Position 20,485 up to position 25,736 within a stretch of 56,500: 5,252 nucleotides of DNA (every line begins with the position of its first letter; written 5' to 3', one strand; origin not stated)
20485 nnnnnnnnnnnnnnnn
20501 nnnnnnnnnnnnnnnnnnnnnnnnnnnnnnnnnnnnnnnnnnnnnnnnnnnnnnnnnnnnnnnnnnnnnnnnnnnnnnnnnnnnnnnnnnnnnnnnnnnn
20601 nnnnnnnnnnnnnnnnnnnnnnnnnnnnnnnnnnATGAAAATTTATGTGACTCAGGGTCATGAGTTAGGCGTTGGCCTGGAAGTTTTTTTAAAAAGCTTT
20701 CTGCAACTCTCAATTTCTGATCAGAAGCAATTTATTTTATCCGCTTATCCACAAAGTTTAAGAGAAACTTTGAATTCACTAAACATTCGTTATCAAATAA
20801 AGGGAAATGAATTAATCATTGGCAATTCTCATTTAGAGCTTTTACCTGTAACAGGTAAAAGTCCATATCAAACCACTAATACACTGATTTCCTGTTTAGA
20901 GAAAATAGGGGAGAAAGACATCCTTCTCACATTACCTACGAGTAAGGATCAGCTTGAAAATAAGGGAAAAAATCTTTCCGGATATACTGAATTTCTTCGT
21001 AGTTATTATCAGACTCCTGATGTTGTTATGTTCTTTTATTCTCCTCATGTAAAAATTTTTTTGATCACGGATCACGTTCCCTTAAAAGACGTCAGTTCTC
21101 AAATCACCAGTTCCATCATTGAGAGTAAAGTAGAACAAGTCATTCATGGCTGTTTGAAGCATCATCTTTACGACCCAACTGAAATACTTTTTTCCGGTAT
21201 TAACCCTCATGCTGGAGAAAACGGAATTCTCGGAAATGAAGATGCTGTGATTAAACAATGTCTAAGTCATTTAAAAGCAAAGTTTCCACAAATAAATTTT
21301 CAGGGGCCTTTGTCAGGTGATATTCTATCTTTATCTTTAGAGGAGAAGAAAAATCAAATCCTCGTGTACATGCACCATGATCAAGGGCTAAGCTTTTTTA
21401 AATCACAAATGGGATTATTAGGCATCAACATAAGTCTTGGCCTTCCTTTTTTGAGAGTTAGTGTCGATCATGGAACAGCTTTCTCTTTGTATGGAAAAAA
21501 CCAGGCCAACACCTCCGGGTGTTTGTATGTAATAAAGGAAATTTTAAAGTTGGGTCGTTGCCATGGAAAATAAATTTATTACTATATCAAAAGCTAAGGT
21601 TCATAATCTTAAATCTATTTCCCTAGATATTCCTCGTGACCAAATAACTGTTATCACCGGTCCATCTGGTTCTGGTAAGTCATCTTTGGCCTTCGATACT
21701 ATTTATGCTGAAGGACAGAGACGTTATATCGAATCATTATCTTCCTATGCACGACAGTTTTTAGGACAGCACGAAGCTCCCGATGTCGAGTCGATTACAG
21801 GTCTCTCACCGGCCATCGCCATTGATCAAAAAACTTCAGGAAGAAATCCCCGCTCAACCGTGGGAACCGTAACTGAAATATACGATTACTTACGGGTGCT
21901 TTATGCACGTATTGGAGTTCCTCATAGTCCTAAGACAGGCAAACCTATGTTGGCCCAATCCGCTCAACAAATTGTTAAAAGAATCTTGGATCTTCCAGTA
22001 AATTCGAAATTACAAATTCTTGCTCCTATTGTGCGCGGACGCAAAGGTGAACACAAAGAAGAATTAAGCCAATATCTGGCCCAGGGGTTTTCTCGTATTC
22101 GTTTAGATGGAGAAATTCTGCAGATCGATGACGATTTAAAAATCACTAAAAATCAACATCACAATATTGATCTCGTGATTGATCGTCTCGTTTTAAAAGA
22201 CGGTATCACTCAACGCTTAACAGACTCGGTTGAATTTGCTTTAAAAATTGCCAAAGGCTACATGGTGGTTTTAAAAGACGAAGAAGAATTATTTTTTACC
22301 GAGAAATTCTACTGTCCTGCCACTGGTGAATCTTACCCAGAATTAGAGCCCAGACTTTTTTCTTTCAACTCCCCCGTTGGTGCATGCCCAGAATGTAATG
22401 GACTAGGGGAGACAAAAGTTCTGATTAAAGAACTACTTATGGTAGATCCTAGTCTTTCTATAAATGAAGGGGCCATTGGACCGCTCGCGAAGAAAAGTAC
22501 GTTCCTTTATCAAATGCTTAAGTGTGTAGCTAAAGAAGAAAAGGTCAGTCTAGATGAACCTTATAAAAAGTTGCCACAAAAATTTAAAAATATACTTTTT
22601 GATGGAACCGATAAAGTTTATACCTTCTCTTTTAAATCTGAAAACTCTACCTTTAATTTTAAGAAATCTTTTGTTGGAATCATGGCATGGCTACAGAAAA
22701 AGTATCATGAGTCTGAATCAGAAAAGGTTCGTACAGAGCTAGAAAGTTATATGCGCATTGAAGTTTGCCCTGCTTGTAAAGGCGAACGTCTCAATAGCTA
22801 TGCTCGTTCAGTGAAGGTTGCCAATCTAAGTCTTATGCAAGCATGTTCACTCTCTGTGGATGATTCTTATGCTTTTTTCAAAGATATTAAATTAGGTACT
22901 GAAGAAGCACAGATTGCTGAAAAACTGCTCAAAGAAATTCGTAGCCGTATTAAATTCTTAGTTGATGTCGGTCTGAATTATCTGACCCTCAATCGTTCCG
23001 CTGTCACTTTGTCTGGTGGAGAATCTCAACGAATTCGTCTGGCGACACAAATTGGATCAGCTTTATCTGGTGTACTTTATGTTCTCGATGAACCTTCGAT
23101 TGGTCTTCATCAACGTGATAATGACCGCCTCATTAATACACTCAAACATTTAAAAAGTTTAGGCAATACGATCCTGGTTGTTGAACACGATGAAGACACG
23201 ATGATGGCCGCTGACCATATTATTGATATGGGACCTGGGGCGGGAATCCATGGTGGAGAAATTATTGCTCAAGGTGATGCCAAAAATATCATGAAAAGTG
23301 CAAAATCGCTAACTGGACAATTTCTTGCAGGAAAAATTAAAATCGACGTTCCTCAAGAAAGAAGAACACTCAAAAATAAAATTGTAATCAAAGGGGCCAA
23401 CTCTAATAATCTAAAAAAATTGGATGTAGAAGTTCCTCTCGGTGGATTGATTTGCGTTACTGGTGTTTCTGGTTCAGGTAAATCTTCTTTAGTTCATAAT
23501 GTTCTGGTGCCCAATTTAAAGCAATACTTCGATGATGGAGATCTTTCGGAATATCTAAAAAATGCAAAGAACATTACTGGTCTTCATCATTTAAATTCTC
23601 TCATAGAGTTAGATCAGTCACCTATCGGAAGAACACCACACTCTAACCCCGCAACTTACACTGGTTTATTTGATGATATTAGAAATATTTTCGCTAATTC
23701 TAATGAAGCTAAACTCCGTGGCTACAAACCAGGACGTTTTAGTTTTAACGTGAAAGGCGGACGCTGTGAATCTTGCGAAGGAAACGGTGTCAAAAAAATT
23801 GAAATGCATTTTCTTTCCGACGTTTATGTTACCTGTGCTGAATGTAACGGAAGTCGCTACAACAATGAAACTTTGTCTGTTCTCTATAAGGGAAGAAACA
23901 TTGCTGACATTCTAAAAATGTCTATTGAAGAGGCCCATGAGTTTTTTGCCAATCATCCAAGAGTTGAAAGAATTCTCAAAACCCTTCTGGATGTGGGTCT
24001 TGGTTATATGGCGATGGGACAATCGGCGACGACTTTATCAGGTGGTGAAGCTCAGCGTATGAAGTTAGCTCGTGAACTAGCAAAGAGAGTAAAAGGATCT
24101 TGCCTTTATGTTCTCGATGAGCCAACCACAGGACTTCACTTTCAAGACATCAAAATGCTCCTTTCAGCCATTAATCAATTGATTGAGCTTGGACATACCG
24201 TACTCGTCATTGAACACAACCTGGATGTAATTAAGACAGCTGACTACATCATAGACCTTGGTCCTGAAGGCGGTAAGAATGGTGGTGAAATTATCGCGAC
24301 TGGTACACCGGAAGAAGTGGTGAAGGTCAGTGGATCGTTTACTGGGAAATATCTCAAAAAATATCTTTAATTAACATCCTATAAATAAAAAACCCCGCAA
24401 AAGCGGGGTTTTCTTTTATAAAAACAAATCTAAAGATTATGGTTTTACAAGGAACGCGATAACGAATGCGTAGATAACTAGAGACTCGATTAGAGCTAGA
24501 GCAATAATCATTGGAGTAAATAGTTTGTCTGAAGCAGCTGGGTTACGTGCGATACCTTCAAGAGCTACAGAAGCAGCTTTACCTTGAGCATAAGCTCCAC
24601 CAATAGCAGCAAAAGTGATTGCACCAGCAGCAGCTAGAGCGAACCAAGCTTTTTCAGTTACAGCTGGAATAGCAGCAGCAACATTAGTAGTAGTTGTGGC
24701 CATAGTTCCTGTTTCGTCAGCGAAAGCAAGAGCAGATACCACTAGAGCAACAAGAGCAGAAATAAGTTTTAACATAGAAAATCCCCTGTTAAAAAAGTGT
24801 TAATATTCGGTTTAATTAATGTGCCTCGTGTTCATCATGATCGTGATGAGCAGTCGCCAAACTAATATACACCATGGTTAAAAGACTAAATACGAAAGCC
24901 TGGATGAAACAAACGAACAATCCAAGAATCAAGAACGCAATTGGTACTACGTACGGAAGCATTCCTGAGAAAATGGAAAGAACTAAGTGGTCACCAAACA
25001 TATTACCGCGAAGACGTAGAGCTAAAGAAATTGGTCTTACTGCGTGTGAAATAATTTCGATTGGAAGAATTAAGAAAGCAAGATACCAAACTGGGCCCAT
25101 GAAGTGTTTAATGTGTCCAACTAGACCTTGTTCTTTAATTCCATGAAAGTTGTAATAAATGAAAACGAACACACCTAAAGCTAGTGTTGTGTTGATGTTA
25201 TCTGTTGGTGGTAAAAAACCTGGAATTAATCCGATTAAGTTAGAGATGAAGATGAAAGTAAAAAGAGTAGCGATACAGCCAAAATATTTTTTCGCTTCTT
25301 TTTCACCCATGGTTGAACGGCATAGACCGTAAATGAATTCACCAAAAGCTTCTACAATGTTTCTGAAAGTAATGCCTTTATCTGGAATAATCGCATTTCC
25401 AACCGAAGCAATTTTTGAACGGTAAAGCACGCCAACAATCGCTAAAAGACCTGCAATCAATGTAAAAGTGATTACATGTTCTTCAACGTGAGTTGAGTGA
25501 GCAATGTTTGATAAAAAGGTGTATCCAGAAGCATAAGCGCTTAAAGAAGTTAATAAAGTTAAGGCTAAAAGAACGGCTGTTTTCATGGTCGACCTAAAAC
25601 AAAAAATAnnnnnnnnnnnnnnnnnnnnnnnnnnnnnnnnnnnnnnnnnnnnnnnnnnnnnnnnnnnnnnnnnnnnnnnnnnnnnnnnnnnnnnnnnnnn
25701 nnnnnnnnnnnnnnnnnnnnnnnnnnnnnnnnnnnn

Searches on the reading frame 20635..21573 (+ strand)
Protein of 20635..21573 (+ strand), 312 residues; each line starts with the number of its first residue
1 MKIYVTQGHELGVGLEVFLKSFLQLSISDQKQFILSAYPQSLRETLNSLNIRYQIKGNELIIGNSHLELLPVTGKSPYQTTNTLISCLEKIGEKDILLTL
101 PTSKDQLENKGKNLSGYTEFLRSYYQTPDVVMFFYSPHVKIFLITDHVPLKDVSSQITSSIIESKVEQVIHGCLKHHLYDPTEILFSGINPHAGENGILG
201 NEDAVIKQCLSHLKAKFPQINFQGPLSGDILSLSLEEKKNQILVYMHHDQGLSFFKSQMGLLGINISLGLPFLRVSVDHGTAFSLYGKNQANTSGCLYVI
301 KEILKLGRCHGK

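Call 8: search_protein_families(library=pfam, proteins=[window:20635-21573:+])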
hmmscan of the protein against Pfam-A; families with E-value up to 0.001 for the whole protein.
window:20635-21573:+ (312 aa): 1 family
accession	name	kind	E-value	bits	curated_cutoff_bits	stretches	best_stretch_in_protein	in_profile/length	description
PF04166.17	PdxA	-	1.9e-53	182.2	27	1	90-296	74-279/286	Pyridoxal phosphate biosynthetic protein PdxA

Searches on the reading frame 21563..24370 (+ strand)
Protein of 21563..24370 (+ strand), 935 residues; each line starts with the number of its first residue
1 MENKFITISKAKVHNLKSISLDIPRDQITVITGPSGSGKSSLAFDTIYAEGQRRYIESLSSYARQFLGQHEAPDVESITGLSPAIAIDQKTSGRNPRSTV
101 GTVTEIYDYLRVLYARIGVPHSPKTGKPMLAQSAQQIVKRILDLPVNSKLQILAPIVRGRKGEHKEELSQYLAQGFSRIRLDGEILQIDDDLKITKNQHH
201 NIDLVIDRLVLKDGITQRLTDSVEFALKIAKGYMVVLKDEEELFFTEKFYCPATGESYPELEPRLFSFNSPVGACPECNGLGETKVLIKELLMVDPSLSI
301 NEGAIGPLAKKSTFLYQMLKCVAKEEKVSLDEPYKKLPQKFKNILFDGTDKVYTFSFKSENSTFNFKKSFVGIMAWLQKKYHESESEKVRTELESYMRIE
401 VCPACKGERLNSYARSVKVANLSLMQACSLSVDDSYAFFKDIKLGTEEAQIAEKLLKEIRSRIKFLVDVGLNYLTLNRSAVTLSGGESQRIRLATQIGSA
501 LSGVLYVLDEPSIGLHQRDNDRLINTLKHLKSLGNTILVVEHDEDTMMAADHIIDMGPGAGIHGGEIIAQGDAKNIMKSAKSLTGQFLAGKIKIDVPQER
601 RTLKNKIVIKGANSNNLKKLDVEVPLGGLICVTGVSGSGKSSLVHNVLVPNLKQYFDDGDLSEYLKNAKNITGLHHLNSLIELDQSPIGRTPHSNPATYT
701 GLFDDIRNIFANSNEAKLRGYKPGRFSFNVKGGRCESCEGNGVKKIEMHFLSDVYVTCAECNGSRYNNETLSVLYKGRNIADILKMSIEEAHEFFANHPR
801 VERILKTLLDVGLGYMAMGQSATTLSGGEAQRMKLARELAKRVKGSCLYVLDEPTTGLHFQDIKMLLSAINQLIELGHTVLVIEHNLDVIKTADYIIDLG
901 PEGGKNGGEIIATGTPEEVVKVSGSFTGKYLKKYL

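Call 8: search_protein_families(library=pfam, proteins=[window:21563-24370:+])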
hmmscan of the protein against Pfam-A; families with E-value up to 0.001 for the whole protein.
window:21563-24370:+ (935 aa): 13 families
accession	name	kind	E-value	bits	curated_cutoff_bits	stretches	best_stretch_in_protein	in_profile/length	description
PF17760.6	UvrA_inter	-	9.5e-38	128.9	23.3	1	132-238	1-107/109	UvrA interaction domain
PF17755.6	UvrA_DNA-bind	-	1.5e-28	99.7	23.2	1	290-394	3-109/110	UvrA DNA-binding domain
PF00005.33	ABC_tran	-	2.2e-21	77.3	25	2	789-856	77-137/137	ABC transporter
PF02463.25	SMC_N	-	1.4e-15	57.7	40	1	733-898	135-210/220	RecF/RecN/SMC N terminal domain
PF13555.12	AAA_29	-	1.1e-09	38.4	27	0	21-42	17-38/61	P-loop containing region of AAA domain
PF20703.3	nSTAND1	-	8.3e-09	36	27.1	1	629-661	35-67/379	Novel STAND NTPase 1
PF13191.12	AAA_16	-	2e-07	32.1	32.6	0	627-653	24-50/167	AAA ATPase domain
PF03193.22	RsgA_GTPase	-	2.1e-07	31.3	30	0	4-43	85-123/174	RsgA GTPase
PF00684.25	DnaJ_CXXCXGXG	-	7e-06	26.6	32.7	0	734-765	17-51/65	DnaJ central domain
PF13401.12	AAA_22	-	9.6e-06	26.4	27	0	26-44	5-23/130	AAA domain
PF13175.12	AAA_15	-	0.00011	22.4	32.1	0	8-42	3-39/374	AAA ATPase domain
PF13476.12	AAA_23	-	0.00072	20.7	27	0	18-42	14-35/201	AAA domain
PF13238.12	AAA_18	-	0.00092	20.1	29.4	0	630-664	1-40/128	AAA domain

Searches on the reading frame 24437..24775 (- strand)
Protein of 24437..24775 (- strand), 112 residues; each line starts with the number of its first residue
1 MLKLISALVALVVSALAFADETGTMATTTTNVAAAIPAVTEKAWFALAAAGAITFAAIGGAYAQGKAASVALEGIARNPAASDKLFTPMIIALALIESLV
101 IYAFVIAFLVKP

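Call 8: search_protein_families(library=pfam, proteins=[window:24437-24775:-])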
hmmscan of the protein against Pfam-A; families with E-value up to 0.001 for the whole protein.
window:24437-24775:- (112 aa): 1 family
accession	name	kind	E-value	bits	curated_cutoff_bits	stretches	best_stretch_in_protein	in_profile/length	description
PF00137.26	ATP-synt_C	-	2.1e-17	63.6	24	1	47-109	1-59/60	ATP synthase subunit C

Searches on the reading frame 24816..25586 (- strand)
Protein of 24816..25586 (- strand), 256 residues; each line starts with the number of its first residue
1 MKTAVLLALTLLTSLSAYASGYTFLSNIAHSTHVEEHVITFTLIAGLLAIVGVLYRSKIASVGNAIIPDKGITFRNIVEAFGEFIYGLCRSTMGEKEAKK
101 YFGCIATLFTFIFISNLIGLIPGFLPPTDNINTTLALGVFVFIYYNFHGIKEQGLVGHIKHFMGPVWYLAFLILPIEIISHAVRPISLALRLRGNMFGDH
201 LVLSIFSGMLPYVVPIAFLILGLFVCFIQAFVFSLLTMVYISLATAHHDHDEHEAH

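Call 8: search_protein_families(library=pfam, proteins=[window:24816-25586:-])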
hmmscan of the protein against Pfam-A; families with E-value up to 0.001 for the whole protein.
window:24816-25586:- (256 aa): 1 family
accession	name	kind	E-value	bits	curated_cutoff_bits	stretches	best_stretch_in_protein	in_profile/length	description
PF00119.25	ATP-synt_A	-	4.1e-53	180.9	33.9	1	42-242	4-217/217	ATP synthase A chain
